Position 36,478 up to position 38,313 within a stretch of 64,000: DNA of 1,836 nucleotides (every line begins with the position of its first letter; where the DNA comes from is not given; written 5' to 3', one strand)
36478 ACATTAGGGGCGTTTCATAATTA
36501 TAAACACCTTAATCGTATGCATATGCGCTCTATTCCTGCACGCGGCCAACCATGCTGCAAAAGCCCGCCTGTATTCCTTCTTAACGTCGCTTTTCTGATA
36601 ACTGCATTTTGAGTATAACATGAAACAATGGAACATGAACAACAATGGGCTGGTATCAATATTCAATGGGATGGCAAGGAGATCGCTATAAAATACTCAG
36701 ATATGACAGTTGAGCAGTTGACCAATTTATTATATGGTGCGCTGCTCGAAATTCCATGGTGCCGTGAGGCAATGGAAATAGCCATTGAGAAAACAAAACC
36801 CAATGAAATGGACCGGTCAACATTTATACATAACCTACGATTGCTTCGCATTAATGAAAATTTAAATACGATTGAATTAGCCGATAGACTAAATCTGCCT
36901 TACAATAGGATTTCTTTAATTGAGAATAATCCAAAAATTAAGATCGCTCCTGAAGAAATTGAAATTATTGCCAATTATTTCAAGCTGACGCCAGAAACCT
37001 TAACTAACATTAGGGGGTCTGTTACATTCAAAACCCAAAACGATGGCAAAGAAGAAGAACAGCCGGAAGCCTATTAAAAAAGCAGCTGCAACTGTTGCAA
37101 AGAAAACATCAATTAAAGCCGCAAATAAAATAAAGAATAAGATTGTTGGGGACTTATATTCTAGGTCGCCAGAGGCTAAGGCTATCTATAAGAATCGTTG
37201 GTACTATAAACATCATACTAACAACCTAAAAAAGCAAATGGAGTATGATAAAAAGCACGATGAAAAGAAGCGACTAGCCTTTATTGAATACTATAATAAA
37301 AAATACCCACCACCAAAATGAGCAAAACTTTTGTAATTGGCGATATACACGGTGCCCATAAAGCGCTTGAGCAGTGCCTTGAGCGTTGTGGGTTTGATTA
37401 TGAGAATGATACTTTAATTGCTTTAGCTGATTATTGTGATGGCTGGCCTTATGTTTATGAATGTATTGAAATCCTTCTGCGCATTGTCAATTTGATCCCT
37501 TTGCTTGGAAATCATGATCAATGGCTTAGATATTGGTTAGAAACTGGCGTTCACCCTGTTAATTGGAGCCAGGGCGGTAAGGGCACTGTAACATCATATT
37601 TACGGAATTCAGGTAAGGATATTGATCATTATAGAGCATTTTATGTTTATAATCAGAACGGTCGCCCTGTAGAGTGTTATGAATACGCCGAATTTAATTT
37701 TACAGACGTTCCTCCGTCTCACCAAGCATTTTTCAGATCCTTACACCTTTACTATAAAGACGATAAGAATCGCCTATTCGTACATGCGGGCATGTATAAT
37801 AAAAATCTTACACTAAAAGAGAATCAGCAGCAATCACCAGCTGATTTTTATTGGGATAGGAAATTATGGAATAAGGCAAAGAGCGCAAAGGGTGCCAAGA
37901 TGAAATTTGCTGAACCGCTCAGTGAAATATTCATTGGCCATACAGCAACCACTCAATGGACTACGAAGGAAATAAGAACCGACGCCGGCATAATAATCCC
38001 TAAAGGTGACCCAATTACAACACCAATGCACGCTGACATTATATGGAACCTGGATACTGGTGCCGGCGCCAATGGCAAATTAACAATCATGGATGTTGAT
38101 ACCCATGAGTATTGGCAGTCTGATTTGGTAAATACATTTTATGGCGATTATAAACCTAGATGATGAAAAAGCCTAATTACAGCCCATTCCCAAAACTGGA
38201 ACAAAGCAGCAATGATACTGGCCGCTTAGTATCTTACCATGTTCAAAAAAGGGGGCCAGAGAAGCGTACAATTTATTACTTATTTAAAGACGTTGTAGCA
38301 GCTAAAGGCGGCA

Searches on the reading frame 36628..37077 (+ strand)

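Call 26: search_protein_families(library=pfam, proteins=[window:36628-37077:+], max_evalue=0.01)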
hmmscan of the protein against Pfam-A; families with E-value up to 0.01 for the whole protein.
window:36628-37077:+ (149 aa): 3 families
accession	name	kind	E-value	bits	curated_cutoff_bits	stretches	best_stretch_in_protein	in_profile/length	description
PF01381.28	HTH_3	-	3.8e-06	27.3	23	1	70-124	1-54/55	Helix-turn-helix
PF12844.13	HTH_19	-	4.1e-05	23.9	30.2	1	69-125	3-58/64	Helix-turn-helix domain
PF13443.12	HTH_26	-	0.0017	19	22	1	69-125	1-57/63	Cro/C1-type HTH DNA-binding domain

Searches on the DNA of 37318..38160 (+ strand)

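Call 77: search_rna_families(sources=[L331, L338, L332, L336, L001, L327], threshold=gathering)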
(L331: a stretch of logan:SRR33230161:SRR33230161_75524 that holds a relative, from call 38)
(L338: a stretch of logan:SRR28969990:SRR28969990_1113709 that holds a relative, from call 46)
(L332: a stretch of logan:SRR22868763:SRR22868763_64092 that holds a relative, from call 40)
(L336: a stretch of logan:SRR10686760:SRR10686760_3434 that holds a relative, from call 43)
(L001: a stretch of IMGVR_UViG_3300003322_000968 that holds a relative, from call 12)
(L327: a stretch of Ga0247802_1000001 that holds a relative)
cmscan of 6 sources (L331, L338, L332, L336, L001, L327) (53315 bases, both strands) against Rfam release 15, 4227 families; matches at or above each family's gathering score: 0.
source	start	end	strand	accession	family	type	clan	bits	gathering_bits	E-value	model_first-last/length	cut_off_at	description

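Call 92: search_rna_families(source=L336, start=5560, end=6040, threshold=evalue, max_evalue=10)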
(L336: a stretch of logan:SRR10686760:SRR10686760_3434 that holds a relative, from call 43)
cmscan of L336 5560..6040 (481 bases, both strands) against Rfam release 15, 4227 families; matches with E-value up to 10: 5.
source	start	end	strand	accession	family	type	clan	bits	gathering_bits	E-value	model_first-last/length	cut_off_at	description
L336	5909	5967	-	RF03479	mir-324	Gene; miRNA;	-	13.4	70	6.6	1-83/83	no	mir-324 microRNA precursor family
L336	5652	5728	+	RF02837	anti-hemB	Gene; sRNA;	-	12.8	49.5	2.7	1-81/81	no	Burkholderia RNA 7 (anti-hemB)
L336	5915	6006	-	RF02145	MEG8_1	Gene; lncRNA;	-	12.2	70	2.1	1-97/97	no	Maternally expressed 8 exon 1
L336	5650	5726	+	RF02784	SorX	Gene; sRNA;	-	11.2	46.6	9.1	1-73/73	no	Singlet oxygen resistance RNA X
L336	5947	6037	+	RF00636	NRON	Gene;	-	10.3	50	1.2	1-370/370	no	ncRNA Repressor of NFAT (nuclear factor of activated T cells)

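Call 93: search_rna_families(source=L001, start=1380, end=1810, threshold=evalue, max_evalue=10)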
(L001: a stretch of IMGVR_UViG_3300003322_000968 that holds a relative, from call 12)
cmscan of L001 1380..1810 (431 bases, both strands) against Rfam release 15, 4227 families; matches with E-value up to 10: 4.
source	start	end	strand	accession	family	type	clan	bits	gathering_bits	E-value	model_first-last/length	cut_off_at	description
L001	1419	1508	+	RF04312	trpB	Cis-reg;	-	24.6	59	0.29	1-107/107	no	trpB ncRNA motif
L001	1399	1498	+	RF00506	Thr_leader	Cis-reg; leader;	-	19.6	55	0.25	1-118/118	no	Threonine operon leader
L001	1393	1503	+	RF00079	OmrA-B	Gene; sRNA;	-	13.7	40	6.8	1-87/87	no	OmrA-B family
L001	1784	1810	+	RF01306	sR52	Gene; snRNA; snoRNA; CD-box;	-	12.2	50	4.8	1-28/60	3'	Small nucleolar RNA sR52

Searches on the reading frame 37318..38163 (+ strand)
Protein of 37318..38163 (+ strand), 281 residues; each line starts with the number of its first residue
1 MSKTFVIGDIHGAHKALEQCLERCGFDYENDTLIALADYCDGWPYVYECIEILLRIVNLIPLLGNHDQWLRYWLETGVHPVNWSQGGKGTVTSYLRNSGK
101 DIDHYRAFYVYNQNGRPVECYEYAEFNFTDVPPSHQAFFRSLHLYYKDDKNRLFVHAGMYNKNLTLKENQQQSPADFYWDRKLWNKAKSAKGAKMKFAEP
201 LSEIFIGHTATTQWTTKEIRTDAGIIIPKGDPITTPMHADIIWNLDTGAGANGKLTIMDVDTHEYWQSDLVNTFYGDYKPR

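Call 12: find_related_loci(query=window:37318-38160:+, collection=viral_contigs, flank=6000)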
Query window:37318-38160:+ (281 aa) in viral_contigs; peptide patterns used: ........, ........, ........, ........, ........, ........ (x = any residue, [..] = any of these).
2 stretches matched a pattern; 1 encode a relative of the query (tblastn E <= 1e-3); 1 distinct loci.
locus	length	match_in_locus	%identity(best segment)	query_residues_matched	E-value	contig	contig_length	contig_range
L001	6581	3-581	52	89-280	2e-60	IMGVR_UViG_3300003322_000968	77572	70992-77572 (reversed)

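Call 26: search_protein_families(library=pfam, proteins=[window:37318-38163:+], max_evalue=0.01)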
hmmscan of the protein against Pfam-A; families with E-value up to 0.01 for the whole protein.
window:37318-38163:+ (281 aa): 1 family
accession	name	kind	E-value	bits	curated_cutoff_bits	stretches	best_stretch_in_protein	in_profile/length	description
PF00149.33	Metallophos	-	1.5e-12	48.8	21.5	1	4-173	3-160/191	Calcineurin-like phosphoesterase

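Call 34: find_homologous_proteins(query=window:37318-38160:+, max_evalue=1e-10)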
Query window:37318-38160:+ (281 aa): 2197 proteins with E <= 1e-10 among 2365 candidates; the best 120 are listed.
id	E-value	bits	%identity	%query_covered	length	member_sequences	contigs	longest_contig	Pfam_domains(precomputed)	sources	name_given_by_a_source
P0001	1.1e-168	578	83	100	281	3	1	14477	PF00149.34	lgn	-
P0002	1.1e-152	525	77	100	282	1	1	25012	PF00149.34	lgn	-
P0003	1.6e-144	499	74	100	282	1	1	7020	PF00149.34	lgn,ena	-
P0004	7.6e-143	493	72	100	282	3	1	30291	PF00149.34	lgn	-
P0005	3.4e-137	475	71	100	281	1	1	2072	PF00149.34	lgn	-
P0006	3.4e-136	471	73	100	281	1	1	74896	PF00149.34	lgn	-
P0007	4.3e-134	464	71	100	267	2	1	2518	PF00149.34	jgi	jgi:serine/threonine protein phosphatase 1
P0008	6.6e-133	460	69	100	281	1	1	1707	PF00149.34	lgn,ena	-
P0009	1.0e-132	460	68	100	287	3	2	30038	PF00149.34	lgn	-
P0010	3.7e-129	448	69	100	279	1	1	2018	PF00149.34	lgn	-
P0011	5.8e-120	418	66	100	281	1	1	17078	PF00149.34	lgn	-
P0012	2.8e-117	409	65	100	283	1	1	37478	PF00149.34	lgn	-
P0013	1.9e-116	406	62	100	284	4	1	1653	PF00149.34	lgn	-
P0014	7.6e-116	404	60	100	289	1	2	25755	PF00149.34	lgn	-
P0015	1.6e-113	397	64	100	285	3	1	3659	PF00149.34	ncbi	-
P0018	9.7e-113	394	61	100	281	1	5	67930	PF00149.34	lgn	-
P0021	5.3e-110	385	62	100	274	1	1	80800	PF00149.34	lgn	-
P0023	1.1e-107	378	60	100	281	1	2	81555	PF00149.34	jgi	jgi:serine/threonine protein phosphatase 1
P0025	3.1e-107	376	58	99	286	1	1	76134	PF00149.34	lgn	-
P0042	7.2e-96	339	56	99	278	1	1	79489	PF00149.34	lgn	-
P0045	7.8e-94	332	55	100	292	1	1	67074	PF00149.34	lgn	-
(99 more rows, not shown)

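Call 35: find_encoding_contigs(protein=P0001, flank=5000, max_places=1)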
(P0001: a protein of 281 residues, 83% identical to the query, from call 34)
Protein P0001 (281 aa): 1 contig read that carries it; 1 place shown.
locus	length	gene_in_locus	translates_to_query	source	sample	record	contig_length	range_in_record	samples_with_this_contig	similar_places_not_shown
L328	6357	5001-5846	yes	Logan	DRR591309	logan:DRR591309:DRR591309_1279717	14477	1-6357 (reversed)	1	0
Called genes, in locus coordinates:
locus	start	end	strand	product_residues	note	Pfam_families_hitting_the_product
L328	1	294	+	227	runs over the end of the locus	-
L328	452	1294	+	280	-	-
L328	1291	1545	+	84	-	-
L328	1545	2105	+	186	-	-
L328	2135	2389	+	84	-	-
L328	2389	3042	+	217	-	-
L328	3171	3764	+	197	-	-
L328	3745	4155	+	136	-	-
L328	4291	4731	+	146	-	-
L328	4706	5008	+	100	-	-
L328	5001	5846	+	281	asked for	PF00149:Metallophos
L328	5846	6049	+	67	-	-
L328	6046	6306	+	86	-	-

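Call 36: find_encoding_contigs(protein=P0002, flank=5000, max_places=1)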
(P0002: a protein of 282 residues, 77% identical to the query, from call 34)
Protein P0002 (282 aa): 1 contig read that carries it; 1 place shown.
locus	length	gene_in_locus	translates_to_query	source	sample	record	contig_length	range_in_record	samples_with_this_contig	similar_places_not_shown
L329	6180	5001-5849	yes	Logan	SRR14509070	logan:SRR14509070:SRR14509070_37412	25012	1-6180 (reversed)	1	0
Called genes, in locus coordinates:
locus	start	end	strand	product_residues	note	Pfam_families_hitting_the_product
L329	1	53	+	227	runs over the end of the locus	-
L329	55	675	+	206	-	PF07463:NUMOD4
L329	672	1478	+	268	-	-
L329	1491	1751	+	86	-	-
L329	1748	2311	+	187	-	-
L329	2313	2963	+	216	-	-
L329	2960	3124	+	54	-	-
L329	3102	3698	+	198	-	-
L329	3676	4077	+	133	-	-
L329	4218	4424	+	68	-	-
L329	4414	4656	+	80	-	PF13560:HTH_31 (weak), PF12844:HTH_19 (weak), PF01381:HTH_3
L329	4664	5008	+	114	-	-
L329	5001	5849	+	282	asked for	PF00149:Metallophos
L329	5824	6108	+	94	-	-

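Call 37: find_encoding_contigs(protein=P0004, flank=5000, max_places=1)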
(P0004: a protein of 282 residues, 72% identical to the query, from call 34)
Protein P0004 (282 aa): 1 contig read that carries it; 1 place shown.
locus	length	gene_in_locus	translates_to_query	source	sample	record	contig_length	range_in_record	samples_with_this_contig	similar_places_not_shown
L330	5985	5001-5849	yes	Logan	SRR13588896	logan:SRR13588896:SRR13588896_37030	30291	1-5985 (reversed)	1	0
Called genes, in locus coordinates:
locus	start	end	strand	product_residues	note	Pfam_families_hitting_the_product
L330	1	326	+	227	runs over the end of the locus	-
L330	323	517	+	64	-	-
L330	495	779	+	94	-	-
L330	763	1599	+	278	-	-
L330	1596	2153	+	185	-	-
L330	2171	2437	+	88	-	-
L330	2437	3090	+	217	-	-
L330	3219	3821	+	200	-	-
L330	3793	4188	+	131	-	-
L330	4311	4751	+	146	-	-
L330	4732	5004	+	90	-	-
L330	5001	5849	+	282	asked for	PF00149:Metallophos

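Call 38: find_encoding_contigs(protein=P0006, flank=5000, max_places=1)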
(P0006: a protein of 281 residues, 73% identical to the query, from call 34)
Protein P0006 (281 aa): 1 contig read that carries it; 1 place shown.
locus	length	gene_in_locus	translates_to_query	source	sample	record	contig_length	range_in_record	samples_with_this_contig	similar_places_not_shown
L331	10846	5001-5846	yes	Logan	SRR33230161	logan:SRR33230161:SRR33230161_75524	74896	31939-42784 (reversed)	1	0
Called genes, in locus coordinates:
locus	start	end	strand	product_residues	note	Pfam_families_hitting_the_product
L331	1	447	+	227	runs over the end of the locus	-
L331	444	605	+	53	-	-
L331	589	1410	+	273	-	-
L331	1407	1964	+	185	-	-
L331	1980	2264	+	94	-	-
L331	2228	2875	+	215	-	-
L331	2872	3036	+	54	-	-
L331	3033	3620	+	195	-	-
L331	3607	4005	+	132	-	-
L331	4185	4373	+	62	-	-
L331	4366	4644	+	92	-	-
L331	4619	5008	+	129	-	-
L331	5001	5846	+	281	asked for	PF00149:Metallophos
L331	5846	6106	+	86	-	-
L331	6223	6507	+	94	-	-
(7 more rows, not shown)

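Call 40: find_encoding_contigs(protein=P0018, flank=4000, max_places=3)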
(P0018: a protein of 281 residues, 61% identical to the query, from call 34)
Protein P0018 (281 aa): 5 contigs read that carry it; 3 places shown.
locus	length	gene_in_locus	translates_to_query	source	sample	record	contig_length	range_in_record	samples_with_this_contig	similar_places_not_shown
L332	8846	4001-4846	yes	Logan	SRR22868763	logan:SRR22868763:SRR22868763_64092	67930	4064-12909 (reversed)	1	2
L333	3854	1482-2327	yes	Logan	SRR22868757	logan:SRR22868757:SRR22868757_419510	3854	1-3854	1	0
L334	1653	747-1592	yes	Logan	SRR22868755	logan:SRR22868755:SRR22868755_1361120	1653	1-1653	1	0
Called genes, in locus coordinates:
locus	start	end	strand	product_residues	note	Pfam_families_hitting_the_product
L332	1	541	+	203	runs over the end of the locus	-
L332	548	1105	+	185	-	-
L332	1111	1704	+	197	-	-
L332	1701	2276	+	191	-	-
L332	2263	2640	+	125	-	-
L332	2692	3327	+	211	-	PF03692:CxxCxxCC (weak)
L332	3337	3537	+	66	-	-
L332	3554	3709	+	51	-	-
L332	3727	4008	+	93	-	-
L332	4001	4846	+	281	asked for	PF00149:Metallophos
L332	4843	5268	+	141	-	-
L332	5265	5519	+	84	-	-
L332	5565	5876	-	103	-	-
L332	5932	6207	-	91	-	-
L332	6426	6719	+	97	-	-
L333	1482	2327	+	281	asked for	PF00149:Metallophos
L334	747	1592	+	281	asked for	PF00149:Metallophos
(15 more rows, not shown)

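Call 41: find_encoding_contigs(protein=P0021, flank=4000, max_places=2)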
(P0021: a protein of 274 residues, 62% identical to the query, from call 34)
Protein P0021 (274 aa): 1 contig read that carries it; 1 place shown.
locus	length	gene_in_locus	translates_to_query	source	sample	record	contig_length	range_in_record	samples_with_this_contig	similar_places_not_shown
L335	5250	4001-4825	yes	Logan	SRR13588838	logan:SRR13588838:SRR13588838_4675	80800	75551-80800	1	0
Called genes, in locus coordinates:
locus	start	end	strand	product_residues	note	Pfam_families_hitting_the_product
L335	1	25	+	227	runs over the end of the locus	-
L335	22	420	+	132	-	-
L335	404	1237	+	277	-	-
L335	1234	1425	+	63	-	-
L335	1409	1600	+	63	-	-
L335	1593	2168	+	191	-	-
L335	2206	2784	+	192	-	-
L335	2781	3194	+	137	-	-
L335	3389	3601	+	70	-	-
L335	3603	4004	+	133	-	-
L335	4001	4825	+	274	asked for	PF00149:Metallophos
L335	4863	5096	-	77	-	-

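Call 42: find_encoding_contigs(protein=P0023, flank=4000, max_places=2)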
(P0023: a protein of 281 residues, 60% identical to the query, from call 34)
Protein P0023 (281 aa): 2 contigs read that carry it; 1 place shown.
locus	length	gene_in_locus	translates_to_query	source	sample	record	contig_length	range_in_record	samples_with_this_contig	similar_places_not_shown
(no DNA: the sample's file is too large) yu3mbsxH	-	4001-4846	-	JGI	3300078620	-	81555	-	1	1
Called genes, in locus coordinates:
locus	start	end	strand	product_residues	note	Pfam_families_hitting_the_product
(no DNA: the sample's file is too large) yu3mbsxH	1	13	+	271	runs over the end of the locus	-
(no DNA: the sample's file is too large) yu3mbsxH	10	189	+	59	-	-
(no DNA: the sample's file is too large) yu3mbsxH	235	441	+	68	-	-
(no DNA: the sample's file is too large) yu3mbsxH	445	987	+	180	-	-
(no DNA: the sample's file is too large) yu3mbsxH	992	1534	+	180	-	-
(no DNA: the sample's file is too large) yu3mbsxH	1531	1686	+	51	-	-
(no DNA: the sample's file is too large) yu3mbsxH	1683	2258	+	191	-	-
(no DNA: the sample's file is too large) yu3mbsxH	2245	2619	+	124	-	-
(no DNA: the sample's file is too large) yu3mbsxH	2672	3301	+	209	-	PF03692:CxxCxxCC (weak)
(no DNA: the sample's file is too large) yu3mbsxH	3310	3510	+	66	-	-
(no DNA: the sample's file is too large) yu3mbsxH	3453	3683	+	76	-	-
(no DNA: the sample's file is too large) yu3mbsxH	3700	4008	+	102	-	-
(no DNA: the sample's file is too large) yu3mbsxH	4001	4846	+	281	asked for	PF00149:Metallophos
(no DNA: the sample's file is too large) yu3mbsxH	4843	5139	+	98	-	-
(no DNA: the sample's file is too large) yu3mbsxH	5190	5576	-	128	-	-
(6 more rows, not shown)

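Call 43: find_encoding_contigs(protein=P0025, flank=4000, max_places=2)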
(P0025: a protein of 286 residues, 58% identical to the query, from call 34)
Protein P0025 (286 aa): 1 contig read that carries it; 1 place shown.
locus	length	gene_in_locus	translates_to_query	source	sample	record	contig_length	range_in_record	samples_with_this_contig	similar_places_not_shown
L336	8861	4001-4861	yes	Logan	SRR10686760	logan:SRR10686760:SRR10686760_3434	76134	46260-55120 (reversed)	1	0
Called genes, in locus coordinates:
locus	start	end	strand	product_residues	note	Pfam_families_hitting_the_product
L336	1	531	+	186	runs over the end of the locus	-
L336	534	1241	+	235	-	PF01555:N6_N4_Mtase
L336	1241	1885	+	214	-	-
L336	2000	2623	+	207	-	-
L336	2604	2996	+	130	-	-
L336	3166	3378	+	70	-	-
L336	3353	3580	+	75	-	-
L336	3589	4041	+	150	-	-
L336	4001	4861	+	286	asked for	PF00149:Metallophos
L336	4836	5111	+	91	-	-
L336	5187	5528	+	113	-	-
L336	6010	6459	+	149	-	-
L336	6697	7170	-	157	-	-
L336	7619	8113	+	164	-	-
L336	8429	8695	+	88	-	-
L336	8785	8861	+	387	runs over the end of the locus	-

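Call 45: find_encoding_contigs(protein=P0042, flank=4000, max_places=2)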
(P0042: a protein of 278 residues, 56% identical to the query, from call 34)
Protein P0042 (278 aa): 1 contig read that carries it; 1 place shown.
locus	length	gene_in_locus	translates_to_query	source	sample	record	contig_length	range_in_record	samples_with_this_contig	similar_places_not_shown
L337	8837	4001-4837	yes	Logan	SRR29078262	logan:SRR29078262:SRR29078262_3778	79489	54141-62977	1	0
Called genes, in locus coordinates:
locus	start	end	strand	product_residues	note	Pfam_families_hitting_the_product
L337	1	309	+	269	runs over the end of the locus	-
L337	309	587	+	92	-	-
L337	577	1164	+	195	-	-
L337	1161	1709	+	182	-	-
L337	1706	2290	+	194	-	-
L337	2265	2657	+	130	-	-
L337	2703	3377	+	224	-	-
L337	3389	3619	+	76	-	-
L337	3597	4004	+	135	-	-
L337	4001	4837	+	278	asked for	PF00149:Metallophos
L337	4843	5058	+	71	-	-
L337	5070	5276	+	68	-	-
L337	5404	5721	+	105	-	-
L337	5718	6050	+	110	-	-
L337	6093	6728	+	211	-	PF04542:Sigma70_r2 (weak)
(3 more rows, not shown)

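Call 46: find_encoding_contigs(protein=P0045, flank=4000, max_places=2)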
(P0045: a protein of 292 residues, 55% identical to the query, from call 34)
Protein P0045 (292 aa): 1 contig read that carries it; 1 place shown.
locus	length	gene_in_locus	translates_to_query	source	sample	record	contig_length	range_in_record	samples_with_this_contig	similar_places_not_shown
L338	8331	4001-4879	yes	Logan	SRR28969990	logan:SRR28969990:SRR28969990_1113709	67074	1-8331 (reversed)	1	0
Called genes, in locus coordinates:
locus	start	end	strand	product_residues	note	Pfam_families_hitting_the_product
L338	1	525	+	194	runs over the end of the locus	-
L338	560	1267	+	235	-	PF01555:N6_N4_Mtase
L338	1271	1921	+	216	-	-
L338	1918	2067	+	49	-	-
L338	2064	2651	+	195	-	-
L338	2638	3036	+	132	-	-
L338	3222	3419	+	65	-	-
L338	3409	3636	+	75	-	PF13443:HTH_26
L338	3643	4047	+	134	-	-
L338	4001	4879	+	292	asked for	PF00149:Metallophos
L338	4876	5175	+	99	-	-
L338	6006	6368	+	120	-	-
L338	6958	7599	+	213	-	-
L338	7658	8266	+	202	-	-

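Call 47: find_encoding_contigs(protein=P0012, flank=4000, max_places=2)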
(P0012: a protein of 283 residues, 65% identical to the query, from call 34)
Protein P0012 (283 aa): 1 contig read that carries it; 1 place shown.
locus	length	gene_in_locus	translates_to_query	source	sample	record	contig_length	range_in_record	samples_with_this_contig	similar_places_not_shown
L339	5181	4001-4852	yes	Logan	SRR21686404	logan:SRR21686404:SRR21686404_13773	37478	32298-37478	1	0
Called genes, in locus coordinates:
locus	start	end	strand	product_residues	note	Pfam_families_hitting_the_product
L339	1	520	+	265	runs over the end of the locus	-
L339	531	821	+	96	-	-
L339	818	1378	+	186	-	-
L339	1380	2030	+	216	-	-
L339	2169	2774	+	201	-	-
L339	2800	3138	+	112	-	-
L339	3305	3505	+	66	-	-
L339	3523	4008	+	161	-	-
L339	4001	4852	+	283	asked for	PF00149:Metallophos (weak)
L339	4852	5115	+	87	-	-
